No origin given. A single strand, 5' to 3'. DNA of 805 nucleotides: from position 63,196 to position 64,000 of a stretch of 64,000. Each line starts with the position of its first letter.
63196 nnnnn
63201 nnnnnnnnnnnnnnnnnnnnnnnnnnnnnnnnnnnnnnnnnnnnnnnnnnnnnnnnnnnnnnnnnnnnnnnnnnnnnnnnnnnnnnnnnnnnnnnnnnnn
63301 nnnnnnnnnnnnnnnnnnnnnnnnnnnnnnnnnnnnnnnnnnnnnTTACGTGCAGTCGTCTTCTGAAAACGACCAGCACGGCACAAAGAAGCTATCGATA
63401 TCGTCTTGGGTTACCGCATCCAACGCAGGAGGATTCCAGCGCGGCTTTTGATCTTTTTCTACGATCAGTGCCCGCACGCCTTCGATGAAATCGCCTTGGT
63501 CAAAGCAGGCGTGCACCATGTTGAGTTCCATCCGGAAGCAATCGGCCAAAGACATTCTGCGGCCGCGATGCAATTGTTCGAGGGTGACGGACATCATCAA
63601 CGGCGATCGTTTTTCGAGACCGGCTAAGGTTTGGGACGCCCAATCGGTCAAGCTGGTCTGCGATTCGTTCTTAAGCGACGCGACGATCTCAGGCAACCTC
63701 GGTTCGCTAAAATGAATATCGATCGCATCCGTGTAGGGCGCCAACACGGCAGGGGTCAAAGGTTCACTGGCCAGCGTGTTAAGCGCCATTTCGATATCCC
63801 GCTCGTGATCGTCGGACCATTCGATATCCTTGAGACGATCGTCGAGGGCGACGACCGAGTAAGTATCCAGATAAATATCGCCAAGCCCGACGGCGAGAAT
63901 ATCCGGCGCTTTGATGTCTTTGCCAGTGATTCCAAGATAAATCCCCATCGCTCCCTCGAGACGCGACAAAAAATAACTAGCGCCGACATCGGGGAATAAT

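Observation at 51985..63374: Tn402/Tn5053-family transposon with intact-looking IRs but no target duplication; truncates genes on both sides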

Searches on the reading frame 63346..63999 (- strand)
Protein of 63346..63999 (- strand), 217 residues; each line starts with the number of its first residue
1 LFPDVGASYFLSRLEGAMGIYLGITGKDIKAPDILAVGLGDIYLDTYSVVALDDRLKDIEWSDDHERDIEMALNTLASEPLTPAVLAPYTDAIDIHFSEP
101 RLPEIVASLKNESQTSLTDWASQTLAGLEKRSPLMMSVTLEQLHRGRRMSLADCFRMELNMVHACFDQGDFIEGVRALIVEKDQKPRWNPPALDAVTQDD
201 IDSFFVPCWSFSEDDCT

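Call 7: search_protein_families(library=pfam, proteins=[window:63346-63999:-])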
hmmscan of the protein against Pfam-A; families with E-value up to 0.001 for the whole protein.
window:63346-63999:- (217 aa): 1 family
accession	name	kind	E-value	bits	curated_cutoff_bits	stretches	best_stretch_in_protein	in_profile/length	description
PF16113.10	ECH_2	-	9.6e-60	203.3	27.2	1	1-205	129-335/335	Enoyl-CoA hydratase/isomerase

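Call 16: find_homologous_proteins(query=window:63349-63969:-)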
Query seq(207 aa) (207 aa): 387 proteins with E <= 0.001 among 619 candidates; the best 120 are listed.
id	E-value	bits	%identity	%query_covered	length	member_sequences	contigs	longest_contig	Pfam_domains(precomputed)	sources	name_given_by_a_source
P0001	4.2e-129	446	100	97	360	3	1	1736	PF00378.26,PF16113.11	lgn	-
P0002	1.1e-109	383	83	98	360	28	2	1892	PF00378.26,PF16113.11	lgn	-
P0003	1.4e-108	379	83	98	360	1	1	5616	PF00378.26,PF16113.11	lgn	-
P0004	5.6e-108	377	85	97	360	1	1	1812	PF00378.26,PF16113.11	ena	-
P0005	1.1e-107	376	82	98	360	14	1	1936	PF00378.26,PF16113.11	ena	-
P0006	1.7e-107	375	83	98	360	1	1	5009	PF00378.26,PF16113.11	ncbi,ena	-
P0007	2.4e-107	375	83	98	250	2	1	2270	PF16113.11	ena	-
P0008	2.4e-105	368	82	98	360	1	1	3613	PF00378.26,PF16113.11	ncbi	ncbi:MAG: enoyl-CoA hydratase/isomerase family protein [Burkholderiales bacterium]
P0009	3.0e-105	368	82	97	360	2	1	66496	PF00378.26,PF16113.11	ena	-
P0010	9.3e-105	366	82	97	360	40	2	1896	PF00378.26,PF16113.11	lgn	-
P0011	3.1e-104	365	81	97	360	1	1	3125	PF00378.26,PF16113.11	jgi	jgi:enoyl-CoA hydratase/carnithine racemase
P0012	4.3e-104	364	81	98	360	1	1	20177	PF00378.26,PF16113.11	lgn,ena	-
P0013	6.7e-104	364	85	93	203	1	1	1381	PF16113.11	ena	-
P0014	1.4e-103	363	82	97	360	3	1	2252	PF00378.26,PF16113.11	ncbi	-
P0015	2.8e-102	358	79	97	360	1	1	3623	PF00378.26,PF16113.11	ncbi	-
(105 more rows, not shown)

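Call 19: find_encoding_contigs(protein=P0001, flank=10000, max_places=10)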
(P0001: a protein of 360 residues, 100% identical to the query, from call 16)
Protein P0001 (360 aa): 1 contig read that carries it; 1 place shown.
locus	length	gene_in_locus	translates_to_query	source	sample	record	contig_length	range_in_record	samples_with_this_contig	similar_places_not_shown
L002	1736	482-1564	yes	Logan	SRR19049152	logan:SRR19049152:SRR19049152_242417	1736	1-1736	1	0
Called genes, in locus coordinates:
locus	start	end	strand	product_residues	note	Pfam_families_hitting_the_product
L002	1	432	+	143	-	?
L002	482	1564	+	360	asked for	PF00378:ECH_1, PF16113:ECH_2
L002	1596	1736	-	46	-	?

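Call 24: find_related_loci(query=P0001, collection=genome_contigs, flank=10000)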
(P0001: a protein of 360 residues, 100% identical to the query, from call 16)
Query P0001 (360 aa) in genome_contigs; peptide patterns used: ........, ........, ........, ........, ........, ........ (x = any residue, [..] = any of these).
522 stretches matched a pattern; 458 encode a relative of the query (tblastn E <= 1e-3); the best 80 are kept; 80 distinct loci.
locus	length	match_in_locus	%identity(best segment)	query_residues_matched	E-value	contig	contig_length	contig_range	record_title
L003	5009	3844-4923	85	1-360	0e+0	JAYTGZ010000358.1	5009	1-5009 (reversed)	MAG: Pseudomonadota bacterium isolate GFS_2422 GFS_2422_357, whole genome shotgun sequence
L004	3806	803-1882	85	1-360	0e+0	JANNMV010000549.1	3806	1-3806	MAG: Pseudomonadota bacterium isolate SOY_35_metabat.243 SOY_35_k141_3522474, whole genome shotgun sequence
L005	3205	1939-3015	85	1-359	0e+0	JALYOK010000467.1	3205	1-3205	MAG: Pseudomonadota bacterium isolate MDV bin9 SD1454-56_k127_89171, whole genome shotgun sequence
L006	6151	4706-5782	82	1-359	0e+0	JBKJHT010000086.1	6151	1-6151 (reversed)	MAG: Burkholderiales bacterium isolate ant_bin.123 S1Ck117_2072638_flag_0_multi_27.9105_len_6151, whole genome shotgun s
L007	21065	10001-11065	79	1-355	0e+0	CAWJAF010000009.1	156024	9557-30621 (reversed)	MAG: uncultured proteobacterium isolate MFD04651.bin.2.91 genome assembly, contig: contig_43312, whole genome shotgun se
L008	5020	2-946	83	45-359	2e-175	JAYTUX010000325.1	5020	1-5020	MAG: Betaproteobacteria bacterium isolate GFS_5632 GFS_5632_324, whole genome shotgun sequence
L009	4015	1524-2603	69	1-360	2e-169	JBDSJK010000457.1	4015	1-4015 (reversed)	MAG: Burkholderiales bacterium isolate cluster1_bin.320 k127_9280193, whole genome shotgun sequence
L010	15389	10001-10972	50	4-359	2e-116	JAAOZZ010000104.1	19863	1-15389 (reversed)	MAG: Betaproteobacteria bacterium isolate AHI6 k141_223513, whole genome shotgun sequence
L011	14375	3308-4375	51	4-359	9e-115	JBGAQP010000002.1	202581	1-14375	MAG: Usitatibacteraceae bacterium isolate MAG_AAO_AS.47 AAOAS-47_NODE_2_length_202581_cov_6.510844, whole genome shotgun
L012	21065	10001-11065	55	4-359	7e-114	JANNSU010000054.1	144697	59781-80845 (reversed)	MAG: Betaproteobacteria bacterium isolate SOY_31_metabat_153 SOY_31_k141_2244621, whole genome shotgun sequence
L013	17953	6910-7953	55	6-359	2e-112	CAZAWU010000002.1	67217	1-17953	MAG TPA_asm: uncultured Burkholderiales bacterium isolate SRP237561_co1_233 genome assembly, contig: NODE_544_length_672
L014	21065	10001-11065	53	4-359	3e-112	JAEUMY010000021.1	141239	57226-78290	MAG: Betaproteobacteria bacterium isolate new MAG-159 k141_865695, whole genome shotgun sequence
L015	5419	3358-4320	49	4-359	6e-112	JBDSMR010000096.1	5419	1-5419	MAG: Usitatibacter sp. isolate cluster1_bin.398 k127_11787904, whole genome shotgun sequence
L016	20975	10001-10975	49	2-359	4e-111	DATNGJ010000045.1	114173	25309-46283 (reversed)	MAG TPA_asm: Usitatibacter sp. isolate SMAG_U11318 k141_1681423, whole genome shotgun sequence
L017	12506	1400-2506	52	4-359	4e-110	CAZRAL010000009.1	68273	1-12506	MAG TPA_asm: uncultured Burkholderiales bacterium isolate SRP286056_co2_349 genome assembly, contig: NODE_394_length_682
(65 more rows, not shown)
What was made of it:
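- The source looks like a metagenome-assembled genome of an uncultured lineage (call 24).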

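Call 25: find_encoding_contigs(protein=P0009, flank=10000, max_places=4)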
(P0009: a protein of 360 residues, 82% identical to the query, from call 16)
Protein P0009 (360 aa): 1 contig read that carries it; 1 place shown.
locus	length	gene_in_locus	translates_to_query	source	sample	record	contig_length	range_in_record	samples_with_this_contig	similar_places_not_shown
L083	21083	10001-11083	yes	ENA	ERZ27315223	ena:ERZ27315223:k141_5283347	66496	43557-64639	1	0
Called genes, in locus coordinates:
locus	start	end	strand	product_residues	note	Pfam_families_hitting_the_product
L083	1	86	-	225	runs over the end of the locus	PF02107:FlgH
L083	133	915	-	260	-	PF00460:Flg_bb_rod, PF22692:LlgE_F_G_D1, PF06429:Flg_bbr_C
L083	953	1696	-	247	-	PF00460:Flg_bb_rod (faint), PF22692:LlgE_F_G_D1, PF06429:Flg_bbr_C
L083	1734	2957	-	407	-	PF00460:Flg_bb_rod, PF22692:LlgE_F_G_D1, PF07559:FlgE_D2, PF06429:Flg_bbr_C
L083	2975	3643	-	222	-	PF03963:FlgD, PF13861:FLgD_tudor, PF13860:FlgD_ig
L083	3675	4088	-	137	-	PF00460:Flg_bb_rod, PF06429:Flg_bbr_C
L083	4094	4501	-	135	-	PF00460:Flg_bb_rod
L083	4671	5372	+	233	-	PF17656:ChapFlgA_N (weak), PF08666:SAF, PF13144:ChapFlgA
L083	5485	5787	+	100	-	PF04316:FlgM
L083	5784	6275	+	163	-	PF05130:FlgN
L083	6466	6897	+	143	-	PF01850:PIN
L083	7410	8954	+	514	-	PF00171:Aldedh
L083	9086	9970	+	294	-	PF02826:2-Hacid_dh_C (weak), PF03446:NAD_binding_2, PF03807:F420_oxidored, PF14833:NAD_binding_11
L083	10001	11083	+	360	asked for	PF00378:ECH_1, PF16113:ECH_2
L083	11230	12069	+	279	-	PF13469:Sulfotransfer_3, PF00685:Sulfotransfer_1 (weak)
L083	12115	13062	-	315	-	PF13469:Sulfotransfer_3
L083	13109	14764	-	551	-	PF14306:PUA_2, PF01747:ATP-sulfurylase, PF01583:APS_kinase, PF13671:AAA_33 (weak)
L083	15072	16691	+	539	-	PF05787:PhoX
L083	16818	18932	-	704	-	PF01138:RNase_PH, PF03725:RNase_PH_C, PF03726:PNPase, PF01138:RNase_PH, PF00013:KH_1, PF00575:S1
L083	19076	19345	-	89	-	PF00312:Ribosomal_S15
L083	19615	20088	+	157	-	PF13414:TPR_11, PF13432:TPR_16, PF14559:TPR_19 (weak), PF13431:TPR_17 (weak), PF00515:TPR_1, PF07719:TPR_2, PF13432:TPR_16, PF14559:TPR_19, +8 more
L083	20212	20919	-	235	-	-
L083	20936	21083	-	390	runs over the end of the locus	PF02746:MR_MLE_N, PF13378:MR_MLE_C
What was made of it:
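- Tried and rejected: The downstream synteny of the 82%-identical metagenome contig L083 differs (calls 24, 25).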

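Call 45: search_protein_families(library=pfam, proteins=[L007:11087-13633:-])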
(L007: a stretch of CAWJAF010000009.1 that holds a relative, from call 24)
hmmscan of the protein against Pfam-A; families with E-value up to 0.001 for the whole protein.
L007:11087-13633:- (849 aa): 3 families
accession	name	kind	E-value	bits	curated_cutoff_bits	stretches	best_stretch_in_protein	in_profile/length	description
PF25275.1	Golvesin_C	-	9.1e-47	158.9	31.6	2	217-334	9-131/132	Golvesin C-terminal domain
PF13229.12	Beta_helix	-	6.6e-07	29.5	25.9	1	684-742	102-158/158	Right handed beta helix region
PF14592.12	Chondroitinas_B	-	5.5e-05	22.8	24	0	473-552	7-81/426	Chondroitinase B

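Call 51: list_cluster_members(proteins=[P0001, P0121])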
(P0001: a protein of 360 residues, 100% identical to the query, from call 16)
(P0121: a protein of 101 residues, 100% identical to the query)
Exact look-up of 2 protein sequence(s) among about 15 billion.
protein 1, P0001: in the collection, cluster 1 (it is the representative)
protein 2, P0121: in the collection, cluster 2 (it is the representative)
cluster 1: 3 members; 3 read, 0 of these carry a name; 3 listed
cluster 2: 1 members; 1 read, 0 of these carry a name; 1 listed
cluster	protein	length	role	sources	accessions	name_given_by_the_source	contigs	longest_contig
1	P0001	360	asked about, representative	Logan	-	-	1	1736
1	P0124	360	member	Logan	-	-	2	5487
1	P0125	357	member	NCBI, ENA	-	-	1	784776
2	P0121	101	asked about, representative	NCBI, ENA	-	-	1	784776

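Call 52: find_encoding_contigs(protein=P0124, flank=10000, max_places=6)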
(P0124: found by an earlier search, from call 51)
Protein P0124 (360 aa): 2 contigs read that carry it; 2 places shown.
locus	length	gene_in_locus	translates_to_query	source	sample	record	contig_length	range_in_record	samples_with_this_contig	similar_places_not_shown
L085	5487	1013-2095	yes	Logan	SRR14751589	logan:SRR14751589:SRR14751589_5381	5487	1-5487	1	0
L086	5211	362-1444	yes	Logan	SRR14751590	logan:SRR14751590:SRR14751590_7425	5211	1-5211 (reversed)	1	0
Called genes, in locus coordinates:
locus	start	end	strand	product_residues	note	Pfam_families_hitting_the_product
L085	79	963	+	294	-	PF02826:2-Hacid_dh_C, PF03446:NAD_binding_2, PF03807:F420_oxidored, PF14833:NAD_binding_11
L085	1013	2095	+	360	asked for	PF00378:ECH_1, PF16113:ECH_2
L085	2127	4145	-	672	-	PF25275:Golvesin_C, PF22842:Pel9A-like_beta_helix, PF13229:Beta_helix (faint)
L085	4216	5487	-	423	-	?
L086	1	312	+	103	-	?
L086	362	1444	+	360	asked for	PF00378:ECH_1, PF16113:ECH_2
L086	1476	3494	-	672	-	PF25275:Golvesin_C, PF22842:Pel9A-like_beta_helix, PF13229:Beta_helix (faint)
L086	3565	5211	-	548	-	?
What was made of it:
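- On Tn5053/Tn402 (res site hunter) transposon family: The native target lies inside a 672-aa chromosomal gene, and no resolvase gene is present in the 5.5-kb empty-site locus (call 52).
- Tried and rejected: The empty-site contigs came only by way of the cluster members of the intact hydratase (calls 51, 52).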

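Call 53: find_encoding_contigs(protein=P0125, flank=10000, max_places=4)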
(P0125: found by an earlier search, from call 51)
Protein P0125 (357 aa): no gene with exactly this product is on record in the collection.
